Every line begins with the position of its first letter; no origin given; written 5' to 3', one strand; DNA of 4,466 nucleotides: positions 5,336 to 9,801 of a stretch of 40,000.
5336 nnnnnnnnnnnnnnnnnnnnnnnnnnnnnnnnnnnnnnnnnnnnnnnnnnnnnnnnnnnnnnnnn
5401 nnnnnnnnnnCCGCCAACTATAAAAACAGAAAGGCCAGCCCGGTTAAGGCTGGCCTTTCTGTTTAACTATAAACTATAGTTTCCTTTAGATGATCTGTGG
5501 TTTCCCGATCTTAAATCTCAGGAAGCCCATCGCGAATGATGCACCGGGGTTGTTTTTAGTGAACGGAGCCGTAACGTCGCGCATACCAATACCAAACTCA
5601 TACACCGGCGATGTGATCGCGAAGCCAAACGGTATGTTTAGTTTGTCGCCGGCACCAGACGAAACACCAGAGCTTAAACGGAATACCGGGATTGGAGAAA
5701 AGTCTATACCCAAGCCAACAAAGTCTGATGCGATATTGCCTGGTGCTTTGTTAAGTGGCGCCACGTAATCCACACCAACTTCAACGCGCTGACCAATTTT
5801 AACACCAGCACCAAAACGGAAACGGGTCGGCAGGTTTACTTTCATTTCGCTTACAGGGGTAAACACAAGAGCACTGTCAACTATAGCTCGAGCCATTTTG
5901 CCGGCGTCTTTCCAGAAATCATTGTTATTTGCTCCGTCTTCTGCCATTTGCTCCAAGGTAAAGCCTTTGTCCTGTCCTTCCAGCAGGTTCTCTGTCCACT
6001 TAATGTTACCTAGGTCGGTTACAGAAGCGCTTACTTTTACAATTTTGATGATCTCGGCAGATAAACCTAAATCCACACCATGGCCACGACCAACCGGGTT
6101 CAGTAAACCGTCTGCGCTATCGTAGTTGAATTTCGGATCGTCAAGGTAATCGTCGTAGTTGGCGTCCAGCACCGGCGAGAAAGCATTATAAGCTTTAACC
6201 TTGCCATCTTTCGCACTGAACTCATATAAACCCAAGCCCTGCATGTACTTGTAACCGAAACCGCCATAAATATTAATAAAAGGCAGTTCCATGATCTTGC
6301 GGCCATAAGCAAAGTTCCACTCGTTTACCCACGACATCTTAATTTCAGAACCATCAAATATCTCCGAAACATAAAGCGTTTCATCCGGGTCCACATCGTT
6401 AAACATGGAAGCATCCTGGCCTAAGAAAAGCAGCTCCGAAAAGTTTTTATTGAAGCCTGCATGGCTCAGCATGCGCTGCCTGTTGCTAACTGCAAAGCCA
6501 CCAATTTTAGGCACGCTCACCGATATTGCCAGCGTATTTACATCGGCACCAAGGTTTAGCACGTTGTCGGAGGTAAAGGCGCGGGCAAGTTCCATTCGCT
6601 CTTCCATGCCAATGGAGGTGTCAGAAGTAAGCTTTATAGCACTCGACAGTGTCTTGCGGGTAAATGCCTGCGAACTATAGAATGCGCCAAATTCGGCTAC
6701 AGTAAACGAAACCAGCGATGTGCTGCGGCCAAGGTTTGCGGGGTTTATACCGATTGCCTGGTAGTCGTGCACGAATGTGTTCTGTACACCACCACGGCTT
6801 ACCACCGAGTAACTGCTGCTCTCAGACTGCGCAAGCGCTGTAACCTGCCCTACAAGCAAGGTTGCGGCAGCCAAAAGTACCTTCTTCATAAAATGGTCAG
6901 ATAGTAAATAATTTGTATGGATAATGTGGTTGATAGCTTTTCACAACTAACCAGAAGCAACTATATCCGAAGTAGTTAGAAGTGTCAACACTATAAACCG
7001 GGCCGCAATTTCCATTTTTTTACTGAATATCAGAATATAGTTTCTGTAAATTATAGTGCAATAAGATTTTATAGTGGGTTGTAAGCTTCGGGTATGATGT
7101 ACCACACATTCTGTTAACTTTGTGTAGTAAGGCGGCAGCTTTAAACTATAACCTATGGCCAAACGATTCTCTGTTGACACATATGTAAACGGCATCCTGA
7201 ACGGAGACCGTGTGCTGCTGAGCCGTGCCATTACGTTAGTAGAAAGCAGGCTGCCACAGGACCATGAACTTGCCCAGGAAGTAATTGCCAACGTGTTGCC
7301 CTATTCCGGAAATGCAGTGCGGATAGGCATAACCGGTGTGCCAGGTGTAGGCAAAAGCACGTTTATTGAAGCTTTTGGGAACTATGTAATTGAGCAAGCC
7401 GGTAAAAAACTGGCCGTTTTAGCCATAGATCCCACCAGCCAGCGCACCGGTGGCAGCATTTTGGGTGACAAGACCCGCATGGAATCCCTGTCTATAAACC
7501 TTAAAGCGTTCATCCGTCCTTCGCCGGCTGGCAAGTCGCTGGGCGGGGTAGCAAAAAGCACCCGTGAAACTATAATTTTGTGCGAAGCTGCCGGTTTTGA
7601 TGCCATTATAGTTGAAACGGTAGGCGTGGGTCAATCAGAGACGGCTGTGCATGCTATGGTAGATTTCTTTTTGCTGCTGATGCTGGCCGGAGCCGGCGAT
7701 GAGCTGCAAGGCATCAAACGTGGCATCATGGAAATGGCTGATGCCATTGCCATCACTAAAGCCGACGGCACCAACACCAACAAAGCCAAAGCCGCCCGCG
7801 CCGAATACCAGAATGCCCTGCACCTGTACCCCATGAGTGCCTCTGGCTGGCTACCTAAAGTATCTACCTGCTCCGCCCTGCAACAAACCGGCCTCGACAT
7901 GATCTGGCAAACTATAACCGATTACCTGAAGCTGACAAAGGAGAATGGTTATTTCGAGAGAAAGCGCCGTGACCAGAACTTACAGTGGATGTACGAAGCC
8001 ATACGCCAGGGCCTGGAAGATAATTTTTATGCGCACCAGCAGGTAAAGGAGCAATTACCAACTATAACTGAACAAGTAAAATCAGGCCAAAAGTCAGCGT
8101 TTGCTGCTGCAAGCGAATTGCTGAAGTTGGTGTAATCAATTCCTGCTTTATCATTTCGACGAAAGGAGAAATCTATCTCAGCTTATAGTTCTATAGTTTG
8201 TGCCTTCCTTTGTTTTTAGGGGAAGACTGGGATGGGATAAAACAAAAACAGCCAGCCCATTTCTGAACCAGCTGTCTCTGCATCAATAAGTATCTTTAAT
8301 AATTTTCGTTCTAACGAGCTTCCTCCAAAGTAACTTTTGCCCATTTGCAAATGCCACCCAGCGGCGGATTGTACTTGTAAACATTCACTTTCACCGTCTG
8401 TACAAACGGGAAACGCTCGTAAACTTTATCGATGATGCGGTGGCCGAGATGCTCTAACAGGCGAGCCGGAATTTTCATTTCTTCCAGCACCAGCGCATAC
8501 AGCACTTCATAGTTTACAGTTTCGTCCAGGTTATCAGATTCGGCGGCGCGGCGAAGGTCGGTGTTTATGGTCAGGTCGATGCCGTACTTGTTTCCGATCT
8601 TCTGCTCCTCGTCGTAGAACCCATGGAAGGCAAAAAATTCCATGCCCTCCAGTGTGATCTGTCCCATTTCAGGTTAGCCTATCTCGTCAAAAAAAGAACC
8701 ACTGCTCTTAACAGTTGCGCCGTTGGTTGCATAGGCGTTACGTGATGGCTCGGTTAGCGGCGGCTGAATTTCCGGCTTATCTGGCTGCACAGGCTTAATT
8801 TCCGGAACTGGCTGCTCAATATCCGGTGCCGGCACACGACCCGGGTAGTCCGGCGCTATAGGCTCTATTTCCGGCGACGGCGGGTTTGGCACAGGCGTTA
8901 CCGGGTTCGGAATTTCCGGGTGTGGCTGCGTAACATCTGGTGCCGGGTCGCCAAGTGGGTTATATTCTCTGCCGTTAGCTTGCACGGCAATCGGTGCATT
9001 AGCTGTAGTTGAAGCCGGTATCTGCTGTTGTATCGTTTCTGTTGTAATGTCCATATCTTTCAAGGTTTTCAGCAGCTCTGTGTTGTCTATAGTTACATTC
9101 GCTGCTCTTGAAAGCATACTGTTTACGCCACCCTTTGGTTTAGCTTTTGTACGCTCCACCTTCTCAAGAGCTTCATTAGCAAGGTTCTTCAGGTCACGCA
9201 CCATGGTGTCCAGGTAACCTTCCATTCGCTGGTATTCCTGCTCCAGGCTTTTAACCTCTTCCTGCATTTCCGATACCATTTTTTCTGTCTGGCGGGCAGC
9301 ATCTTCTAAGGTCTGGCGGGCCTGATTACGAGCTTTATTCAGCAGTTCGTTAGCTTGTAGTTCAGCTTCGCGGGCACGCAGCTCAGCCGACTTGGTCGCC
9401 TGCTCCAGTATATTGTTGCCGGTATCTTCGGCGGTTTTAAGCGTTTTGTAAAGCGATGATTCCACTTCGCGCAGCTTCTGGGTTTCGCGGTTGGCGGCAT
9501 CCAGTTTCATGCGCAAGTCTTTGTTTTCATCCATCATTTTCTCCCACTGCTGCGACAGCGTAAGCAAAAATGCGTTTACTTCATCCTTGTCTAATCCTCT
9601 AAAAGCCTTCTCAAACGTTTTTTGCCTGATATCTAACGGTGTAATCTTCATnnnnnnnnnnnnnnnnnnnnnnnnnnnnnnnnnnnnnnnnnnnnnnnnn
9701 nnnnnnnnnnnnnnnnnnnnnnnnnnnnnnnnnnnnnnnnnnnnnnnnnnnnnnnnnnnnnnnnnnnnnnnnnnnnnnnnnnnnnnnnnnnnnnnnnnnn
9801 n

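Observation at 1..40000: Hyper-abundant palindrome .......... (core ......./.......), a HIP1-like or uptake-sequence-like genome signature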

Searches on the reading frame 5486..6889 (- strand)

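Call 6: search_protein_families(library=pfam, proteins=[window:5486-6889:-])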
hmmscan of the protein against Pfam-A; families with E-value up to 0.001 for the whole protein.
window:5486-6889:- (467 aa): 1 family
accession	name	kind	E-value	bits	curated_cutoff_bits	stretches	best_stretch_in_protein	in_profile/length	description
PF18990.6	DUF5723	-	2.2e-21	77.4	26.8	1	50-381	1-323/376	Family of unknown function (DUF5723)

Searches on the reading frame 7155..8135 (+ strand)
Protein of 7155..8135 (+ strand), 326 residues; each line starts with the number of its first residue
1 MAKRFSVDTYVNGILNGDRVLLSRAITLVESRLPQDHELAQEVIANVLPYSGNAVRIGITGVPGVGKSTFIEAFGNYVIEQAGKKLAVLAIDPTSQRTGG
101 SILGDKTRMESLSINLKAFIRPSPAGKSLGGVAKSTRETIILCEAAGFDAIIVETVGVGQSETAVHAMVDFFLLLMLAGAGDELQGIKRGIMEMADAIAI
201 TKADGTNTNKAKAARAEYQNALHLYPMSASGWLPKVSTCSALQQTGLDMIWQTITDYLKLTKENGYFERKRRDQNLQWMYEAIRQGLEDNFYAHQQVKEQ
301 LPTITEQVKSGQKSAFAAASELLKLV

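Call 6: search_protein_families(library=pfam, proteins=[window:7155-8135:+])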
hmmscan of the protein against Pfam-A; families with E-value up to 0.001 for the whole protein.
window:7155-8135:+ (326 aa): 2 families
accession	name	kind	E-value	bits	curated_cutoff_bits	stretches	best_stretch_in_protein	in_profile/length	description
PF03308.22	MeaB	-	9e-104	346.7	23.1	1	22-294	1-271/273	Methylmalonyl Co-A mutase-associated GTPase MeaB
PF02492.25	cobW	-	5.9e-05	23.2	20.7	1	57-211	3-161/180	CobW/HypB/UreG, nucleotide-binding domain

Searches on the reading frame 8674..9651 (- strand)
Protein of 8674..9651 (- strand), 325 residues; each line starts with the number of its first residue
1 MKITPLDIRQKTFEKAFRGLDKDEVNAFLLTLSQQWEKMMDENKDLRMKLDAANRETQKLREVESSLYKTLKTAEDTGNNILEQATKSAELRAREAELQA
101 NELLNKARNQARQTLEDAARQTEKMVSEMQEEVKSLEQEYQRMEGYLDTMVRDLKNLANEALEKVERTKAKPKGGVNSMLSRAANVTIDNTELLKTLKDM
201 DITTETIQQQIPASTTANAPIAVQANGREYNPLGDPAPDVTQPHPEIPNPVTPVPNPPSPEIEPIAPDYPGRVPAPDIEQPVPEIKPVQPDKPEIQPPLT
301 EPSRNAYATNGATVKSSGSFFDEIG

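Call 6: search_protein_families(library=pfam, proteins=[window:8674-9651:-])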
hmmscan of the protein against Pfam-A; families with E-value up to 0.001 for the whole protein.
window:8674-9651:- (325 aa): 2 families
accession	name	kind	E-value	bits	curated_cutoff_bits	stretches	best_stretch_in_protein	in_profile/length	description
PF05103.18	DivIVA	-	2.3e-25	89.5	28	1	3-114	1-112/131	DivIVA protein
PF10146.14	zf-C4H2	-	7.5e-05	23.8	34.5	1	53-218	5-169/240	Zinc finger-containing protein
